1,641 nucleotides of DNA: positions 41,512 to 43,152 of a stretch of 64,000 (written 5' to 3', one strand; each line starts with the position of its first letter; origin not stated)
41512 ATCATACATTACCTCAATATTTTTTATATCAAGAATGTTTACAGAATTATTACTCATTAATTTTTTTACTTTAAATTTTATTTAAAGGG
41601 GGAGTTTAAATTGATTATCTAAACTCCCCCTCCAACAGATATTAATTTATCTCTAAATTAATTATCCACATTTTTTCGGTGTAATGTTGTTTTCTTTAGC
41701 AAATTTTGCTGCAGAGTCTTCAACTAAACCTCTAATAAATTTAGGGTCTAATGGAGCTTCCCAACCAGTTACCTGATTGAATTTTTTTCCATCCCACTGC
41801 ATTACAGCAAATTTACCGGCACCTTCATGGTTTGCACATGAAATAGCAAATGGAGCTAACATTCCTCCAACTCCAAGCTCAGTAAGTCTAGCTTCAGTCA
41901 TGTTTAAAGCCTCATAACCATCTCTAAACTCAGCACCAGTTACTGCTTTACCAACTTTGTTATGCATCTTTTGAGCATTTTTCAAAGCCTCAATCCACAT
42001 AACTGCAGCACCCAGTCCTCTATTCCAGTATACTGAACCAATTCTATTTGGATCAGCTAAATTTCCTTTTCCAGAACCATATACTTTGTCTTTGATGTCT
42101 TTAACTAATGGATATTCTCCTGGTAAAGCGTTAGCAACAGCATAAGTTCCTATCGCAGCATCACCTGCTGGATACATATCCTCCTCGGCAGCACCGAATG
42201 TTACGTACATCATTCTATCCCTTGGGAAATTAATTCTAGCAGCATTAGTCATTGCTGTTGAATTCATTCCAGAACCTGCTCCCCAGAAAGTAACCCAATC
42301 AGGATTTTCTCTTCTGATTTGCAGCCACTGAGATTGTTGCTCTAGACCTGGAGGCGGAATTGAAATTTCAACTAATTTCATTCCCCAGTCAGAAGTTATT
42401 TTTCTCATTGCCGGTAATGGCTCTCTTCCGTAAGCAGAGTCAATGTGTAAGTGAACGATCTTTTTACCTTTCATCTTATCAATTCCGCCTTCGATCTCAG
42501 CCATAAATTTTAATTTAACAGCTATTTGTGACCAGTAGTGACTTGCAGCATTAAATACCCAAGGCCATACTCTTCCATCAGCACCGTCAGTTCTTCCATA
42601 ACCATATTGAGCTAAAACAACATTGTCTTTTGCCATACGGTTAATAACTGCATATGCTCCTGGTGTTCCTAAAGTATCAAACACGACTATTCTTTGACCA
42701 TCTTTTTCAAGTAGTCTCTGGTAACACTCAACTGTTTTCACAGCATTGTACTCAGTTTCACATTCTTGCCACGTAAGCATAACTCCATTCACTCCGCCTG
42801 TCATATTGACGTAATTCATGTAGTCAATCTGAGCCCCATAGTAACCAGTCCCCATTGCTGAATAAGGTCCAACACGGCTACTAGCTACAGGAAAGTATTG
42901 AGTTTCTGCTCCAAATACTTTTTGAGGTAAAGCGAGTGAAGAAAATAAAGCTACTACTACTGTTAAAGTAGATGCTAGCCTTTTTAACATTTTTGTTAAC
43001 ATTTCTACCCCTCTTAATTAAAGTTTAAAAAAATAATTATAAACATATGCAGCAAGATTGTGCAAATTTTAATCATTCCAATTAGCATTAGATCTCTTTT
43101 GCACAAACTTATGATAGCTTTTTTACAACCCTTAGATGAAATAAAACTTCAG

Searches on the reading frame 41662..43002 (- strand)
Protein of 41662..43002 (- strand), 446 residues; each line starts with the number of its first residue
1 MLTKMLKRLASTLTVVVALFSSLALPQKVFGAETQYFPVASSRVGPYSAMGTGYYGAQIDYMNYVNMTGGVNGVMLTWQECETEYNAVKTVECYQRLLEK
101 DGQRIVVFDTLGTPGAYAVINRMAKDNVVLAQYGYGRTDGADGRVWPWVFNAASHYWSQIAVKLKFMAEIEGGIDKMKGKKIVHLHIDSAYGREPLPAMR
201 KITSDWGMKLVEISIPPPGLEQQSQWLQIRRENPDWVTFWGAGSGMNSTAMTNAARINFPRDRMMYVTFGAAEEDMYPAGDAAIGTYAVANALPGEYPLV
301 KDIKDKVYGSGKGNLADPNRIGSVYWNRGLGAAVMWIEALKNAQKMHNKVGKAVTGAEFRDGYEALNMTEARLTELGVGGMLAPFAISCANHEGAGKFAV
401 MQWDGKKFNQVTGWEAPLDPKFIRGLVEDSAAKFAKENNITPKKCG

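Call 88: search_protein_families(library=pfam, proteins=[window:41662-43002:-], max_evalue=0.001)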
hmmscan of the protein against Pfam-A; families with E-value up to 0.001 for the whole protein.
window:41662-43002:- (446 aa): 1 family
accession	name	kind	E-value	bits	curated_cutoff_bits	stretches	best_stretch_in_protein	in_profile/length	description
PF13458.12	Peripla_BP_6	-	8.1e-35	121.5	31.7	1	39-405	6-341/343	Periplasmic binding protein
